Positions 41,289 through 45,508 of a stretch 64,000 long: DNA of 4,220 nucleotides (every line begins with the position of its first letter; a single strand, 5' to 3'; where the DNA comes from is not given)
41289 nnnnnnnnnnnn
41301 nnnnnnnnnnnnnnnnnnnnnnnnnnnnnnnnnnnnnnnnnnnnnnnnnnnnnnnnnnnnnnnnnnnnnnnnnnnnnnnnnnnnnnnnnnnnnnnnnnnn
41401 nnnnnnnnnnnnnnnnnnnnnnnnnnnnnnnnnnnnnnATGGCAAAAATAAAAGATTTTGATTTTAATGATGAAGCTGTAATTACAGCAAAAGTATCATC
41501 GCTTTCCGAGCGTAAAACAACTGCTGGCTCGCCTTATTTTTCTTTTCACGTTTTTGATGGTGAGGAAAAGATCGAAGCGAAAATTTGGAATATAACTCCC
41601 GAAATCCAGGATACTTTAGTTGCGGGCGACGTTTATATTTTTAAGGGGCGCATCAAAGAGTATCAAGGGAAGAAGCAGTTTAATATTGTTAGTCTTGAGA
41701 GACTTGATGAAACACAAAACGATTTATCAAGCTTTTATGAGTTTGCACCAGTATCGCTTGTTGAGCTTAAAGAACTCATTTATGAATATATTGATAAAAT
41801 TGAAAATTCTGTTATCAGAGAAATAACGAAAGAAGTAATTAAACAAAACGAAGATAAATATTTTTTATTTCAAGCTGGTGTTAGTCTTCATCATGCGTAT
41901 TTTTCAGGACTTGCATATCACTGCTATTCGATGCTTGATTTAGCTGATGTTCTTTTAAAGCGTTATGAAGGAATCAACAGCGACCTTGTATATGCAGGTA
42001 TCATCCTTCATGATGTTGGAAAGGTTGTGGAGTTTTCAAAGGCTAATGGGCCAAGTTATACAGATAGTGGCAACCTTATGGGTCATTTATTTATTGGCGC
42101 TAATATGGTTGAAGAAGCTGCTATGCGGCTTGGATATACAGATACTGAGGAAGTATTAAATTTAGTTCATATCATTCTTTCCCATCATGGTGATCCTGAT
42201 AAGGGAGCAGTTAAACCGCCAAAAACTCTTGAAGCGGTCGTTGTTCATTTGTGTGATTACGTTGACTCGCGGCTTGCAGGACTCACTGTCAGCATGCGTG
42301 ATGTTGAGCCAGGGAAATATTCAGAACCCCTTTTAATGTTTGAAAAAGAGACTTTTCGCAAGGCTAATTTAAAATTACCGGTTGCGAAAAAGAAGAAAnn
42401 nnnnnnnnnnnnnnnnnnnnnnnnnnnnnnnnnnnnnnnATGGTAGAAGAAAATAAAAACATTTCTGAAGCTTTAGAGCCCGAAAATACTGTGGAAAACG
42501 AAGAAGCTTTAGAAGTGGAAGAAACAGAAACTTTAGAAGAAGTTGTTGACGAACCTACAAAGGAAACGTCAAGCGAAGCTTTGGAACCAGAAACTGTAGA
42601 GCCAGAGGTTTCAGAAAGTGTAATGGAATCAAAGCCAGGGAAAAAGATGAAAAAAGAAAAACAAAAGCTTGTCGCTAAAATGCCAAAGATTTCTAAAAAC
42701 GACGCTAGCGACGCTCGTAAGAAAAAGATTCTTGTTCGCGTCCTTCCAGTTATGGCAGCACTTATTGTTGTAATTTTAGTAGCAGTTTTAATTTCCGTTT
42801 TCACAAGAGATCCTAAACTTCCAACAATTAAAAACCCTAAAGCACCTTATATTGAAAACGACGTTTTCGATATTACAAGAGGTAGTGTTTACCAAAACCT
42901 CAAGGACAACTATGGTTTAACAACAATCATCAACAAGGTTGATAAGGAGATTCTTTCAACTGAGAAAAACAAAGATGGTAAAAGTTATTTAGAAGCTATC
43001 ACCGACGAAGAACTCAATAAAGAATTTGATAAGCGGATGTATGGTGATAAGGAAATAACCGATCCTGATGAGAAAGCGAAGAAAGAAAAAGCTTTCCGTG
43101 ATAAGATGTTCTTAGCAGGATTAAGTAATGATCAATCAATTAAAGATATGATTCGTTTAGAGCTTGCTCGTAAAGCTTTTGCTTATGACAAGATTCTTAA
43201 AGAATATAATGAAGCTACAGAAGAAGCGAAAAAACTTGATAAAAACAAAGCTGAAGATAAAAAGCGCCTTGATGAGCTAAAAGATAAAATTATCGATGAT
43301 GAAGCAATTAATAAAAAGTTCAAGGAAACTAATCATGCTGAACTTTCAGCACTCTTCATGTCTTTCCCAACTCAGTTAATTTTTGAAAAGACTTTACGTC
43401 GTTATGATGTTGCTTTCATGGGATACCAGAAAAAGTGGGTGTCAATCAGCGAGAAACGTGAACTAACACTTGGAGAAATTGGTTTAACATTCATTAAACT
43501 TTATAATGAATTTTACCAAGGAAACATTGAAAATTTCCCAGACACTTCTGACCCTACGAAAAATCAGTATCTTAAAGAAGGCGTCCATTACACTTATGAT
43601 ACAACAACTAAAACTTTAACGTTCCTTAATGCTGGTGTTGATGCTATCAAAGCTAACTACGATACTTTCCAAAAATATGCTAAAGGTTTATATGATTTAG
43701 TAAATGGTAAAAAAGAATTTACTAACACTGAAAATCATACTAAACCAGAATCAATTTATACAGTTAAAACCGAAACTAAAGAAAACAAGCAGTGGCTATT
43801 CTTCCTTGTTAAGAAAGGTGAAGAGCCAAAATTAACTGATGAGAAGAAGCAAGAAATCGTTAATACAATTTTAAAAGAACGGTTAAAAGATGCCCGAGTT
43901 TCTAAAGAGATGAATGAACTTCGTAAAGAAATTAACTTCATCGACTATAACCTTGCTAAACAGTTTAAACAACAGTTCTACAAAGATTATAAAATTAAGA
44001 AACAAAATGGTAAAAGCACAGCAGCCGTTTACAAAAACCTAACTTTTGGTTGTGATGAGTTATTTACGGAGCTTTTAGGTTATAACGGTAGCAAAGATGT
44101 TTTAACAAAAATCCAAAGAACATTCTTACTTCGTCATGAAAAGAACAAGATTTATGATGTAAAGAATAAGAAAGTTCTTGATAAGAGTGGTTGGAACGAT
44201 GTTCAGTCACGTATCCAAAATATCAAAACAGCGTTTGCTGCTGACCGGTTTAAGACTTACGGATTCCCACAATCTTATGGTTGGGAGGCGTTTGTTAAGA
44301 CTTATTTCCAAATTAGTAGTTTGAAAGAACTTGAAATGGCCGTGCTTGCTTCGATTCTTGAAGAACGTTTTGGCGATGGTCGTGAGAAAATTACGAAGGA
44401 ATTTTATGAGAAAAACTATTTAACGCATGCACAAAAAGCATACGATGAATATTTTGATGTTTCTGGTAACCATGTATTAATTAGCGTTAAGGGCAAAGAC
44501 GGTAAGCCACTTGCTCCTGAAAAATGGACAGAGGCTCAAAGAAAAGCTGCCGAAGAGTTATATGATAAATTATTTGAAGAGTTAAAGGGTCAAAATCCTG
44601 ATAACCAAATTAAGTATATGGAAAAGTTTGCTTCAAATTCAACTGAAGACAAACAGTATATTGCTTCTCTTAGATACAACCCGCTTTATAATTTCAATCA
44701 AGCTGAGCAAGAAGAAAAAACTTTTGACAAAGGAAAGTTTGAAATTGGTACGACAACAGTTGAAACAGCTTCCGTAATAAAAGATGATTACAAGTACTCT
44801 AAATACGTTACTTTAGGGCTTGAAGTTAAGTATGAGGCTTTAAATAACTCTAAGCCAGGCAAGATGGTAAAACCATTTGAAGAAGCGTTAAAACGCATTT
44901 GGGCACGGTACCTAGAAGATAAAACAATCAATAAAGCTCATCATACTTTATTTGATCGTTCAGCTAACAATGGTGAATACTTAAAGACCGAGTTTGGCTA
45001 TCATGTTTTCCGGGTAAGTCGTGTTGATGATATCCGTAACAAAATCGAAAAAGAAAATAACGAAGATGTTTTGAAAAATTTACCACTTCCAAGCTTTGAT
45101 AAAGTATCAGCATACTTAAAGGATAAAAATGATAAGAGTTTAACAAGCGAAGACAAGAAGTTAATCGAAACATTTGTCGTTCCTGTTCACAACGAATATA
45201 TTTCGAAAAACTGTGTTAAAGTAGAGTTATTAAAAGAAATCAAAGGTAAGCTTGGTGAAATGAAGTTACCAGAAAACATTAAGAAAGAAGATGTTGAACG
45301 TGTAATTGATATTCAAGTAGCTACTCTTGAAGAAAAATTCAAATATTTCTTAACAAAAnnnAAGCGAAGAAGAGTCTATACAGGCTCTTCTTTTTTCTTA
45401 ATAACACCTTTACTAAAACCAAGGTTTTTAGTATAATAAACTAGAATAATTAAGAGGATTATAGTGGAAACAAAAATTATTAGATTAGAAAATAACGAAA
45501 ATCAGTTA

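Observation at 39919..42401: Full-length CCA-adding-enzyme paralog with every catalytic motif substituted, directly upstream of the 3'-5' exoribonuclease YhaM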

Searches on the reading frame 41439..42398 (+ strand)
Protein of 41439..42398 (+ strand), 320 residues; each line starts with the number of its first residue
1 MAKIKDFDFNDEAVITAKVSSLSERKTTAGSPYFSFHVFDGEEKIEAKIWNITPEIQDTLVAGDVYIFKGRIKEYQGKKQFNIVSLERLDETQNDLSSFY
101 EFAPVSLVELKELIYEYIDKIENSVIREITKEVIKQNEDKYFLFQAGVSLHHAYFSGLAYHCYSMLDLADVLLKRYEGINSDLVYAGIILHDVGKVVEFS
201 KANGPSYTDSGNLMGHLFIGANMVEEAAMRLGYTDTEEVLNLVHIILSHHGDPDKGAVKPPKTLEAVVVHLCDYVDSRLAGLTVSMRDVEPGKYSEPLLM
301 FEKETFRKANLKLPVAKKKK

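Call 3: search_protein_families(library=pfam, proteins=[window:41439-42398:+], max_evalue=1)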
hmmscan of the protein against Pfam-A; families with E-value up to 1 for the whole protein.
window:41439-42398:+ (320 aa): 3 families
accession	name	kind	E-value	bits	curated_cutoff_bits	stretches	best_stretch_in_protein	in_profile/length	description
PF01966.28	HD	-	1.2e-14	55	22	1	159-276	2-114/116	HD domain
PF01336.31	tRNA_anti-codon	-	7.4e-08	32.7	27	1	15-86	3-72/75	OB-fold nucleic acid binding domain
PF18019.7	Cas3_HD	-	0.0054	17.2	23.1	1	181-263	54-142/207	Cas3, HD domain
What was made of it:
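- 41439..42401 (+): yhaM: a 3'-5' exoribonuclease with an OB fold and an HD domain. The metal ligands are intact. PF01336 and PF01966 (call 3).
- On YhaM 3'-5' exoribonuclease (partner gene 41439-42401): PF01336 at 7.4e-8 and PF01966 at 1.2e-14 (call 3).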

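Call 4: search_protein_families(library=ncbifam, proteins=[window:41439-42398:+], max_evalue=1)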
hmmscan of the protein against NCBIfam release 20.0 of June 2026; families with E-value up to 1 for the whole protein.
window:41439-42398:+ (320 aa): 9 families
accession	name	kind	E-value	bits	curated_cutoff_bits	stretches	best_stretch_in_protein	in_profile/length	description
NF010007.0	PRK13480.1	equivalog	8.6e-69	232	460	1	21-310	22-311/314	3'-5' exoribonuclease YhaM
NF008168.0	PRK10917.2-2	equivalog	7.2e-08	31.2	718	1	2-136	153-276/795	ATP-dependent DNA helicase RecG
TIGR00277.1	HDIG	domain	9e-06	25.5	27.6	1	157-231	4-72/84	HDIG domain-containing metalloprotein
NF008165.0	PRK10917.1-3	equivalog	0.00018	20.2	711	1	3-138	51-176/692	ATP-dependent DNA helicase RecG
TIGR01596.1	cas3_HD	equivalog_domain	0.00024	21.2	43.45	1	158-256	1-103/178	CRISPR-associated endonuclease Cas3''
NF004226.0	PRK05673.1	equivalog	0.00067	17.6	1002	1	9-102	981-1069/1146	DNA polymerase III subunit alpha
NF002895.0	PRK03381.1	equivalog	0.013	13.6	631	1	182-269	444-518/782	[protein-PII] uridylyltransferase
NF001265.0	PRK00227.1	equivalog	0.035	12.3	799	1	171-280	392-484/693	[protein-PII] uridylyltransferase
TIGR02578.2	cas_TM1811_Csm1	equivalog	0.058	12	170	1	184-277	4-77/753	type III-A CRISPR-associated protein Cas10/Csm1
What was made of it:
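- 41439..42401 (+): NCBIfam YhaM E=8.6e-69, 232 bits against a cut-off of 460 (call 4).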

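Call 35: find_encoding_contigs(protein=window:41439-42398:+, flank=10000, max_places=5)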
Protein window:41439-42398:+ (320 aa): no gene with exactly this product is on record in the collection.

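Call 68: find_related_loci(query=A2, collection=metagenome_contigs, flank=6000)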
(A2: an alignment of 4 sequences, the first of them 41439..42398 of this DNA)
Query A2 (320 aa) in metagenome_contigs; peptide patterns used: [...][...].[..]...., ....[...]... (x = any residue, [..] = any of these).
448 stretches matched a pattern; 94 encode a relative of the query (tblastn E <= 1e-3); the best 80 are kept; 80 distinct loci.
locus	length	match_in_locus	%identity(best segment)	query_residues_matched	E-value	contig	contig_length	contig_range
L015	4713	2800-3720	47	1-306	1e-92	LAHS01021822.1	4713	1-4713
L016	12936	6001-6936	45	1-311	2e-91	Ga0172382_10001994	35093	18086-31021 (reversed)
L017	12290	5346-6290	46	1-320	1e-90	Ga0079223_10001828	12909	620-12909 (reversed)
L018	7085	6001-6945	46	1-320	1e-90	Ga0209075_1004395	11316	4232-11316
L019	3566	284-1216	46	10-319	3e-90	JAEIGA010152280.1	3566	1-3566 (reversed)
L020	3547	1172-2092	46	1-306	3e-90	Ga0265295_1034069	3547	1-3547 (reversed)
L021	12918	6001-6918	47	1-306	6e-89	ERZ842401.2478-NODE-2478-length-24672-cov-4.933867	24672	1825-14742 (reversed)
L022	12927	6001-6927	46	3-311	6e-88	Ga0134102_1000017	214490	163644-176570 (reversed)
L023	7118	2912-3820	47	10-312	1e-87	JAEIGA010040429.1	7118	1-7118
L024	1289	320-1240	46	1-306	2e-93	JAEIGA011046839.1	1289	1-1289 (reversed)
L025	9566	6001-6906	44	6-306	7e-87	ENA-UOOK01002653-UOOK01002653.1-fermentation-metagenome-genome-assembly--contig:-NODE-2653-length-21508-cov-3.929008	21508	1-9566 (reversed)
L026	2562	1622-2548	47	3-311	1e-88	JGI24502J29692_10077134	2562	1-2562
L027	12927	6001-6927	46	3-311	5e-86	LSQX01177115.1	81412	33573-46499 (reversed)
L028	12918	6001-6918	45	1-306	3e-85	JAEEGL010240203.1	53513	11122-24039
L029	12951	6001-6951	43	1-312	8e-85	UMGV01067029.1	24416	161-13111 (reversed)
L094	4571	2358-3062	40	90-320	9e-56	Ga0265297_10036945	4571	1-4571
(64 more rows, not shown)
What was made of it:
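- Tried and rejected: A YhaM alignment worked instead (call 68).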

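Call 87: search_protein_families(library=pfam, proteins=[L094:2-2113:+, L094:2061-3032:+, L094:3036-3581:+], max_evalue=0.01)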
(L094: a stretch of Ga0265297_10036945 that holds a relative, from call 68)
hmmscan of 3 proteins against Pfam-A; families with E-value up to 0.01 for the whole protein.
L094:2-2113:+ (704 aa): 4 families
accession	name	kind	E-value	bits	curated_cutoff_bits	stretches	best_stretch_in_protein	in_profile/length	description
PF02922.24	CBM_48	-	2e-15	57.3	22.4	1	107-183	2-83/83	Carbohydrate-binding module 48 (Isoamylase N-terminal domain)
PF00128.31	Alpha-amylase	-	2.3e-13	50.6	22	2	373-580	154-367/446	Alpha amylase, catalytic domain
PF17999.7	PulA_N1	-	2.4e-13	51.1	27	1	9-92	1-85/85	Pullulanase N1-terminal domain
PF22019.2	GlgB_N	-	0.00085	19.8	27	1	107-182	20-94/94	alpha-1,4-glucan branching enzyme GlgB, N-terminal domain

L094:2061-3032:+ (324 aa): 1 family
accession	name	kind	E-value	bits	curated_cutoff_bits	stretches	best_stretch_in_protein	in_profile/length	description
PF01966.28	HD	-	4.3e-13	50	22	1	169-286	2-114/116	HD domain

L094:3036-3581:+ (182 aa): 0 families

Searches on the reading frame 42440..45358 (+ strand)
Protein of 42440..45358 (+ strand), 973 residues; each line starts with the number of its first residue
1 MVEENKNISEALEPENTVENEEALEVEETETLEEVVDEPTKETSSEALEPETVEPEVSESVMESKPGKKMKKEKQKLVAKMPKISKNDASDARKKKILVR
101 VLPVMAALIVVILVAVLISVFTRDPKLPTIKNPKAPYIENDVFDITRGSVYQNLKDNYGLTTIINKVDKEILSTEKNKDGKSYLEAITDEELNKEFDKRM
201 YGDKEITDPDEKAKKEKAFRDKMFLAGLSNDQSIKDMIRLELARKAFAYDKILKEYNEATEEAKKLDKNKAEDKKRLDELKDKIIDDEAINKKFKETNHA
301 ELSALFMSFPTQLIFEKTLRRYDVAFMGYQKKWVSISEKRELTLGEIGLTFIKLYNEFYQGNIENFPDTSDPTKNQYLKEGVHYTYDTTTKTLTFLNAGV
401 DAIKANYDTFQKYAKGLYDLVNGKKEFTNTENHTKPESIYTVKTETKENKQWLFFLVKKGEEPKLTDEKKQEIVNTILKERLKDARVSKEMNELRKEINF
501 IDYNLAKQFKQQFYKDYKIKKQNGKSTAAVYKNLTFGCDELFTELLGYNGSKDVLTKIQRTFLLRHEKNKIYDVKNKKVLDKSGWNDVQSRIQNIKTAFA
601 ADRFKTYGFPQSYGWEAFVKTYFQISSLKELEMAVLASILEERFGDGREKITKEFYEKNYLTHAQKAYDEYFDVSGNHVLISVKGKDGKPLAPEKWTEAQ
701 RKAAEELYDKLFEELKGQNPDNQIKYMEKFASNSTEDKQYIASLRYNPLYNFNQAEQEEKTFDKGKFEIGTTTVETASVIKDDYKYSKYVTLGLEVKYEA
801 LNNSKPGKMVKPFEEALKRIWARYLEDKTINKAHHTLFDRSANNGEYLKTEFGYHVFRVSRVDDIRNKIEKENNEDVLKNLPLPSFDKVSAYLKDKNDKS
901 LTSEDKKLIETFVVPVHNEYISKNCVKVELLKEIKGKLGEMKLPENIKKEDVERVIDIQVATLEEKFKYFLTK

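Call 3: search_protein_families(library=pfam, proteins=[window:42440-45358:+], max_evalue=1)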
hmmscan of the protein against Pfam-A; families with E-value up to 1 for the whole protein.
window:42440-45358:+ (973 aa): 0 families

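Call 4: search_protein_families(library=ncbifam, proteins=[window:42440-45358:+], max_evalue=1)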
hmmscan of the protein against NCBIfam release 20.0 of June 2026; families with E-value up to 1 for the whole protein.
window:42440-45358:+ (973 aa): 1 family
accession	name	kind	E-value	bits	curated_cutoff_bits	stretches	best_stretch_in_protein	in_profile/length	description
NF052470.1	CT584_fam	equivalog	0.00032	20.2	220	1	444-509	47-112/179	CT584 family type III secretion system tip protein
